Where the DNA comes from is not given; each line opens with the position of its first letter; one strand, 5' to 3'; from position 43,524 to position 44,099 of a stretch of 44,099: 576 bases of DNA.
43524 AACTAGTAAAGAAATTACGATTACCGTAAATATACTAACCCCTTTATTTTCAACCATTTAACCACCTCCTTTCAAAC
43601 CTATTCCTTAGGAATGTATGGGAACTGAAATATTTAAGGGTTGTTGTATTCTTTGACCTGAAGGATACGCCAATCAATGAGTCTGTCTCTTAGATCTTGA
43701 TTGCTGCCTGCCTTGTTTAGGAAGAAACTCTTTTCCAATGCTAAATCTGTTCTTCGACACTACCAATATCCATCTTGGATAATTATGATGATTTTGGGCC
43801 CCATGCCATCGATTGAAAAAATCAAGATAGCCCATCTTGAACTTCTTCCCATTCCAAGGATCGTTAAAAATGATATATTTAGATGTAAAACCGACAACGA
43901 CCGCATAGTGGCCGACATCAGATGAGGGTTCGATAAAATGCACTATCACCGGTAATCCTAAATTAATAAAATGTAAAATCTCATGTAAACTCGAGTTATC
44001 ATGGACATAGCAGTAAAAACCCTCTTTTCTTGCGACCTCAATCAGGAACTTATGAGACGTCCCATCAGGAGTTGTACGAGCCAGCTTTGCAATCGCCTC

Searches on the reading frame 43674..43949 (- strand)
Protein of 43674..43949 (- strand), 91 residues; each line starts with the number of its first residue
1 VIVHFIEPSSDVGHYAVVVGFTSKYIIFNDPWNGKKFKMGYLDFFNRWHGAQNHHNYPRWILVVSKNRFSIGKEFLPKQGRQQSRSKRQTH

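Call 3: search_protein_families(library=pfam, proteins=[window:43674-43949:-], max_evalue=0.1)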
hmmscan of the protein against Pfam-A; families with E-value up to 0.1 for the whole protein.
window:43674-43949:- (91 aa): 3 families
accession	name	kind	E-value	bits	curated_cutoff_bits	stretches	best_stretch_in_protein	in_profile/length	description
PF12385.14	Peptidase_C70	-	0.00075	19.9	19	1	6-44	98-136/141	Papain-like cysteine protease AvrRpt2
PF03412.21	Peptidase_C39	-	0.0013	19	22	1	2-50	79-123/133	Peptidase C39 family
PF13529.12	Peptidase_C39_2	-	0.008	17.2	24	1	11-32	120-143/143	Peptidase_C39 like family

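Call 59: search_protein_families(library=padloc, proteins=[window:43674-43949:-], max_evalue=0.001)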
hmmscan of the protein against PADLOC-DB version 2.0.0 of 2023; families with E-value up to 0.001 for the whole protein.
window:43674-43949:- (91 aa): 0 families
